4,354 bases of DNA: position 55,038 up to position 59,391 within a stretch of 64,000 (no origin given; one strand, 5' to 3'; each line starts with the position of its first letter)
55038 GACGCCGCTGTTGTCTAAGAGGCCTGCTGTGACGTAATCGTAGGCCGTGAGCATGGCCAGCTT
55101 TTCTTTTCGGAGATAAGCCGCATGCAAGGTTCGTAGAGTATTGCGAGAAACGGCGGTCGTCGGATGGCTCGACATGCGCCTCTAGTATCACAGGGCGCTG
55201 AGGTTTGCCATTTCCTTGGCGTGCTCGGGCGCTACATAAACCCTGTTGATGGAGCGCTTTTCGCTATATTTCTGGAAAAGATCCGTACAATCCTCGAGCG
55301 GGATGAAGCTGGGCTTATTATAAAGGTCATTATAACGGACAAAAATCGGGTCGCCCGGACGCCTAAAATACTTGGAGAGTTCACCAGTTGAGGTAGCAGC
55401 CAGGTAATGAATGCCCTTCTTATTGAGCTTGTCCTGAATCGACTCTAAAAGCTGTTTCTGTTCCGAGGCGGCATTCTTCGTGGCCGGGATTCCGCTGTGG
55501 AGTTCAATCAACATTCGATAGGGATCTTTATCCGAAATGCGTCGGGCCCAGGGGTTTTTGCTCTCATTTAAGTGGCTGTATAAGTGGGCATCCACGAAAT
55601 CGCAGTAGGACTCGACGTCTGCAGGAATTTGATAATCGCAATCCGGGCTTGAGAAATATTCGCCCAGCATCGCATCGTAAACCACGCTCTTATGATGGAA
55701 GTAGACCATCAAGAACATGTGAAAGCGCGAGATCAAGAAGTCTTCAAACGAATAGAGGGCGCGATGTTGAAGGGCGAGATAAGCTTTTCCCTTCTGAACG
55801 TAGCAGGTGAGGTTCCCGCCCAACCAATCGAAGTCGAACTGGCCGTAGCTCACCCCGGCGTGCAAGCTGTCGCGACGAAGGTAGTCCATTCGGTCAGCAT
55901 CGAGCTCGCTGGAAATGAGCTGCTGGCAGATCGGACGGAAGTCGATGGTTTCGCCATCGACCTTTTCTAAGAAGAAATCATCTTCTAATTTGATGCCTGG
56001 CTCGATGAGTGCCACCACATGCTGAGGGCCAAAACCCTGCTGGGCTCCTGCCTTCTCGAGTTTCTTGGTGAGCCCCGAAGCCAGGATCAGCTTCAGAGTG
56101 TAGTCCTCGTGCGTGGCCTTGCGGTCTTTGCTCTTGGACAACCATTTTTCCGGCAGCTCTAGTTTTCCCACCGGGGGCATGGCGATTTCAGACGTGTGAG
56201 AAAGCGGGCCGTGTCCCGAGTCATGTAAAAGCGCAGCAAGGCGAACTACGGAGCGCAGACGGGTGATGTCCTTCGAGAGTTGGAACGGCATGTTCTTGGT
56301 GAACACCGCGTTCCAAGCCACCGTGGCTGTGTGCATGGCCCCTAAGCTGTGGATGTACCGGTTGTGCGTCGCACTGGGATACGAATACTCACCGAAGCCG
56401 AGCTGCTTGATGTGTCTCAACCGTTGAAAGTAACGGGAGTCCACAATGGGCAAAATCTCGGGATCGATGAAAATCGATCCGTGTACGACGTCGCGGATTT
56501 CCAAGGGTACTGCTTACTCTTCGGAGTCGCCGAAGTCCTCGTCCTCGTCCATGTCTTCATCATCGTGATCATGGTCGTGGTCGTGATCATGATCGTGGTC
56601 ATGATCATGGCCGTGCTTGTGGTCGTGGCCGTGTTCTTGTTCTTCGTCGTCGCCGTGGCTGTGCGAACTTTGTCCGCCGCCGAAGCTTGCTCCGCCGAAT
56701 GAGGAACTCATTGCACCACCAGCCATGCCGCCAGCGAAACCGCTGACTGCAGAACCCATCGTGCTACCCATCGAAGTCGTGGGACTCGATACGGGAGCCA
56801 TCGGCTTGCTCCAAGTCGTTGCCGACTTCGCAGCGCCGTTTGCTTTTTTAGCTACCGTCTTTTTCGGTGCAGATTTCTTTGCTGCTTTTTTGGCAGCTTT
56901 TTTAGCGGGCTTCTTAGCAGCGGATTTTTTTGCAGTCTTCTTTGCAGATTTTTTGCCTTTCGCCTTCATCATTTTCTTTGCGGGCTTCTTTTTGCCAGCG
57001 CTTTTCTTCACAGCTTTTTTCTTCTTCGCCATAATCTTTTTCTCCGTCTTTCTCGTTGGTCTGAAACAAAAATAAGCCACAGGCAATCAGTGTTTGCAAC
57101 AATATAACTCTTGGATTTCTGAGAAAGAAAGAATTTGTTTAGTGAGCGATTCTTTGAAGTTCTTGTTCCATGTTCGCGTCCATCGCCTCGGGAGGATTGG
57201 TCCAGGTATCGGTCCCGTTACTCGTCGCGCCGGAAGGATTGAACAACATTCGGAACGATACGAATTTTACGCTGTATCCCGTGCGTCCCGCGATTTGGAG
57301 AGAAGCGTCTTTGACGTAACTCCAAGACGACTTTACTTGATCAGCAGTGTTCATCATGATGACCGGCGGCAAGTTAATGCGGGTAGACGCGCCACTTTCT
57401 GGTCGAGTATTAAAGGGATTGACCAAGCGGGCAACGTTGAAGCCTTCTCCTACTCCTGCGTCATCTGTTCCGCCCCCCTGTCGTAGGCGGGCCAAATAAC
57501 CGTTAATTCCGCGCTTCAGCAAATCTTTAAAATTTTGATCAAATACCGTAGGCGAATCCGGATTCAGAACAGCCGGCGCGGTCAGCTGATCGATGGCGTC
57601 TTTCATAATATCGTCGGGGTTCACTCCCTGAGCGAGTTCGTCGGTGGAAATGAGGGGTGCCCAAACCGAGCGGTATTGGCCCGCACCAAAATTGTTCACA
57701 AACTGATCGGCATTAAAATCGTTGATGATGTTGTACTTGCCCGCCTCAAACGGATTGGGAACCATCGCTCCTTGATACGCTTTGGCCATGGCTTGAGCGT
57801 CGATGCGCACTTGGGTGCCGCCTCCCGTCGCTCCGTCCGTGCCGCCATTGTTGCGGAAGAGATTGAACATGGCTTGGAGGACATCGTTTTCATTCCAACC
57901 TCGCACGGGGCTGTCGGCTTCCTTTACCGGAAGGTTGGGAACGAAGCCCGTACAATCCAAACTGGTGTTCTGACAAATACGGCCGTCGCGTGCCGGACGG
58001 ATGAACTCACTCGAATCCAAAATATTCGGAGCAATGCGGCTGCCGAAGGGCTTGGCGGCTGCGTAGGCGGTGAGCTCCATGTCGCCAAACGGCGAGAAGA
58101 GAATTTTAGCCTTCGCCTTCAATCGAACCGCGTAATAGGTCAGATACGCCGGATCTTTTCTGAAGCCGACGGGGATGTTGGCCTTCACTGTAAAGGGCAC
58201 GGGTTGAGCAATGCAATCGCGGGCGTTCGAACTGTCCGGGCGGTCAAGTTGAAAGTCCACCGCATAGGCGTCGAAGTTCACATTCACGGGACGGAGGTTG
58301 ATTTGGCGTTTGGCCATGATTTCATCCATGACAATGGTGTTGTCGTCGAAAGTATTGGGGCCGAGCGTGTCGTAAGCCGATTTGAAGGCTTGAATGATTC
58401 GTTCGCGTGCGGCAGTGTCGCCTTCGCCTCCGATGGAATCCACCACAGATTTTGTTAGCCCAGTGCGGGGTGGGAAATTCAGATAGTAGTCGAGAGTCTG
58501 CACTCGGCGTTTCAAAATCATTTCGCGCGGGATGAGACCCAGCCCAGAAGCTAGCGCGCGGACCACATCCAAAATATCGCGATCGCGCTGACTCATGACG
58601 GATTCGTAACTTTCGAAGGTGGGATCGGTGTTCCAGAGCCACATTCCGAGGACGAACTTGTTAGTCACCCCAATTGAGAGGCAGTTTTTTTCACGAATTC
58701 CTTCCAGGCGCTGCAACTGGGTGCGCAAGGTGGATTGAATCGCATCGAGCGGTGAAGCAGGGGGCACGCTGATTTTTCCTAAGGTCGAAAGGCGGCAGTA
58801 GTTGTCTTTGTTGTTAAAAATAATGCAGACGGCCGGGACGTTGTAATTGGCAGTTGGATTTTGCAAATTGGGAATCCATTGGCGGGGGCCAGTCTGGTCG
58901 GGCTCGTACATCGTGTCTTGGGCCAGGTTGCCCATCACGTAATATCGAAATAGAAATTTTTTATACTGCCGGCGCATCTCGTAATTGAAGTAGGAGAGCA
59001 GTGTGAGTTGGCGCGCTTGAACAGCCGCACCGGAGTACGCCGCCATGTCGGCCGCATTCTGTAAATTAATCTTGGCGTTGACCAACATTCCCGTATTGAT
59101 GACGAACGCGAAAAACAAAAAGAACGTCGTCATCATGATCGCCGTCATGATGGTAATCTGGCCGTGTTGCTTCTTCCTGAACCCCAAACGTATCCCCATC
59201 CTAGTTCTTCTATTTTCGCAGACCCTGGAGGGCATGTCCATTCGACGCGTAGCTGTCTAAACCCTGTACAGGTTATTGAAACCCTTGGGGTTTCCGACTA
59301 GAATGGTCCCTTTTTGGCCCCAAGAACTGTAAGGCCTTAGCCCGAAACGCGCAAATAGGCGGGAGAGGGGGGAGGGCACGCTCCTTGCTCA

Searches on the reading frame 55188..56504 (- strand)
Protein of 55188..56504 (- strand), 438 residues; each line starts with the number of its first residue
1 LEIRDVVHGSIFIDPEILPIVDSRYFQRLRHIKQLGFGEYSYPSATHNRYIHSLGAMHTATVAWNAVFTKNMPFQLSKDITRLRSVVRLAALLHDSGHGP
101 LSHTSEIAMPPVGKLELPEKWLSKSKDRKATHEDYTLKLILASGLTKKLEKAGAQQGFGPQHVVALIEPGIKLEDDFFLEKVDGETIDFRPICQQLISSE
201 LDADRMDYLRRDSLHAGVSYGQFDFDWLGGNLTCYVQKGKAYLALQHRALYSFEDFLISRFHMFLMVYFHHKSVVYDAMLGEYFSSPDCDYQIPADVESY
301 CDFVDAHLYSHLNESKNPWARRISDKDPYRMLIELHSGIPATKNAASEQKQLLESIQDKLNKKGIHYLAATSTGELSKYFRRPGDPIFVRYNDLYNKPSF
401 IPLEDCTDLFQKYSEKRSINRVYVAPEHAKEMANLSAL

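Call 96: search_protein_families(library=pfam, proteins=[window:55188-56504:-], max_evalue=0.001)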
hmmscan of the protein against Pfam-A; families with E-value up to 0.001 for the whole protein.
window:55188-56504:- (438 aa): 2 families
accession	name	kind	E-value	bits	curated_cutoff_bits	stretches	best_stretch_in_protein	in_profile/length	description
PF19276.4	HD_assoc_2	-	0.00014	21.8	23.1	1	242-329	16-104/222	HD associated region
PF01966.28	HD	-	0.0009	20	22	0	50-138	2-64/116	HD domain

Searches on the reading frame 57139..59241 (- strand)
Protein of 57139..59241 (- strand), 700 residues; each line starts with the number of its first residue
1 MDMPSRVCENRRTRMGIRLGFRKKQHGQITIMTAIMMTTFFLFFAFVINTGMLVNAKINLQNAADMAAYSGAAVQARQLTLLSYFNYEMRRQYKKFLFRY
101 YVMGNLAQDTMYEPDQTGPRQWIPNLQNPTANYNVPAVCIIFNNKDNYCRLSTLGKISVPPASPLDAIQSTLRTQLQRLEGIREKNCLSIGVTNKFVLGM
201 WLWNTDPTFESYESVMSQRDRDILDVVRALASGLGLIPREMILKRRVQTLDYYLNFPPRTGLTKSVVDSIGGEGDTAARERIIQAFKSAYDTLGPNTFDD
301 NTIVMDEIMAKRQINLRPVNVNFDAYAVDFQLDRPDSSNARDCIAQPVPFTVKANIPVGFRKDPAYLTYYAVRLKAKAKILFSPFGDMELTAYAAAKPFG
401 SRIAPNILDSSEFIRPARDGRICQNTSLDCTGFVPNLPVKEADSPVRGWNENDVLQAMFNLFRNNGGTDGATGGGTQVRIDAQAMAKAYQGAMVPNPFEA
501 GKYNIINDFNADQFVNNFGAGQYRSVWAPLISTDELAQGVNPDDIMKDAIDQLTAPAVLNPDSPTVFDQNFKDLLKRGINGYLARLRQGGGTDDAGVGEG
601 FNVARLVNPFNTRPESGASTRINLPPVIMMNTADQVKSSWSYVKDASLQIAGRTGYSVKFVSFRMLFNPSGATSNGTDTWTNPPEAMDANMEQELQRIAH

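Call 95: search_protein_families(library=pfam, proteins=[window:57139-59241:-], max_evalue=0.001)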
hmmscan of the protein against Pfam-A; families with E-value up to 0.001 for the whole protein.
window:57139-59241:- (700 aa): 2 families
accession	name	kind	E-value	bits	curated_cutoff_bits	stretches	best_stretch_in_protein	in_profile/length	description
PF13400.11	Tad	-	4.8e-10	40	22.3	1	27-73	1-46/47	Putative Flp pilus-assembly TadE/G-like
PF07811.17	TadE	-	1.4e-05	25.5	22.9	1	27-68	1-42/43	TadE-like protein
